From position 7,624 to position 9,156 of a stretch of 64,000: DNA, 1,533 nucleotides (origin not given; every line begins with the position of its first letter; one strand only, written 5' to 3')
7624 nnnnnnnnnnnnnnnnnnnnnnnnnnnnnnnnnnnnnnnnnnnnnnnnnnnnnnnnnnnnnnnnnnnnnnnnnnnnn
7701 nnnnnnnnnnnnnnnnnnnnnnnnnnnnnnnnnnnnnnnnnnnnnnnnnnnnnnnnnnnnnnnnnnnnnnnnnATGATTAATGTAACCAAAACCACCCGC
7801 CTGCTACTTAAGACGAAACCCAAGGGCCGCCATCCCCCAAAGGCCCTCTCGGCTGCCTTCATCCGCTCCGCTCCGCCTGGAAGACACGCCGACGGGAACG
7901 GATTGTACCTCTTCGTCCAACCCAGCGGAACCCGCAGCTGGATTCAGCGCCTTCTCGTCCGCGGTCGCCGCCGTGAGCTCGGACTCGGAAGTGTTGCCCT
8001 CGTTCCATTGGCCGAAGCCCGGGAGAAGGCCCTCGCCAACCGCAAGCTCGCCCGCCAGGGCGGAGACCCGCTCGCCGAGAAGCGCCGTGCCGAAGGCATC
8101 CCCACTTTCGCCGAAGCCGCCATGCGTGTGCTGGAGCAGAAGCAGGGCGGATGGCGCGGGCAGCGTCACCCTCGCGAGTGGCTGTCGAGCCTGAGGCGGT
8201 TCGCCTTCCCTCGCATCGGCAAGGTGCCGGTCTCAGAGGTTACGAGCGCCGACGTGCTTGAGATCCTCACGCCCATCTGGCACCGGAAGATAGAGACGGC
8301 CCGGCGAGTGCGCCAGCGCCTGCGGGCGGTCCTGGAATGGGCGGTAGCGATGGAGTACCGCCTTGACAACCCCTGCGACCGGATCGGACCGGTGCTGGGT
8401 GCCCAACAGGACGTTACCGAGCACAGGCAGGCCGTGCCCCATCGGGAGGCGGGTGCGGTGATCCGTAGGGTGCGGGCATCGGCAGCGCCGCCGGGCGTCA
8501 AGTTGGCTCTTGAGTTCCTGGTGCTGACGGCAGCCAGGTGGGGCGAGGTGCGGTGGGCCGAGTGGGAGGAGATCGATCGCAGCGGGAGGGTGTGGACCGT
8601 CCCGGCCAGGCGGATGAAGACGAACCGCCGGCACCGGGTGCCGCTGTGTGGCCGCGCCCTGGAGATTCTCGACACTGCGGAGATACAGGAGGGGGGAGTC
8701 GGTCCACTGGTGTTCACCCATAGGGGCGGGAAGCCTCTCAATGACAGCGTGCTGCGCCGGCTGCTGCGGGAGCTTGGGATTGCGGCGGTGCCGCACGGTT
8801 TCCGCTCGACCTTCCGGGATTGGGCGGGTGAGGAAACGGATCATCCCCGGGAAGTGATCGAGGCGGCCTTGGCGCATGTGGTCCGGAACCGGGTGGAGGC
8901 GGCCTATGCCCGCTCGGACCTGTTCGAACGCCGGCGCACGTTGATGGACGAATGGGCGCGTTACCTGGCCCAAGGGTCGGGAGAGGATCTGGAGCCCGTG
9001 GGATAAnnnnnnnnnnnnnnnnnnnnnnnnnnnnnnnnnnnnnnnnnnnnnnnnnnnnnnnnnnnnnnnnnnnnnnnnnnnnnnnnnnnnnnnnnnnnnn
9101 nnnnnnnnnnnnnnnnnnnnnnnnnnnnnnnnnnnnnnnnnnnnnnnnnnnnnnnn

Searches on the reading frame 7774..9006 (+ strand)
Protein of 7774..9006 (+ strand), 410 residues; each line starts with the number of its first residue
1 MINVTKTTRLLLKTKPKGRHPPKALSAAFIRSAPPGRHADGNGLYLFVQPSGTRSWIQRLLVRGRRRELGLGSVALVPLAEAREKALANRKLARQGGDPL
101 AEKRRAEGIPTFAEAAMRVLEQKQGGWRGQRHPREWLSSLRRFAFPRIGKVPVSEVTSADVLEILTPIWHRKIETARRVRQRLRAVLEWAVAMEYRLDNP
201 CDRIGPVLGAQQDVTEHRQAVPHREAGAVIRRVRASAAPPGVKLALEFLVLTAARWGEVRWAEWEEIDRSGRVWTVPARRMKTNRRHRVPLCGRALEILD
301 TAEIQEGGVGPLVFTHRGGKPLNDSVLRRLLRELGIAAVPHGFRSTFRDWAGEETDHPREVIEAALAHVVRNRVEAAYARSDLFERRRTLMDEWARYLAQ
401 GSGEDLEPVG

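Call 47: search_protein_families(library=pfam, proteins=[window:7774-9006:+], max_evalue=0.001)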
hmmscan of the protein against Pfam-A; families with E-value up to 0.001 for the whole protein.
window:7774-9006:+ (410 aa): 3 families
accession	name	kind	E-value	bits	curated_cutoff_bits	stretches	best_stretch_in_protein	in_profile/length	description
PF22022.2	Phage_int_M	-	1.1e-25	90.1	27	1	112-204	1-93/96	Phage integrase central domain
PF13356.12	Arm-DNA-bind_3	-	7.4e-18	64.9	27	1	25-106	1-83/83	Arm DNA-binding domain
PF00589.27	Phage_integrase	-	5e-13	49.6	27.1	1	242-381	24-168/172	Phage integrase family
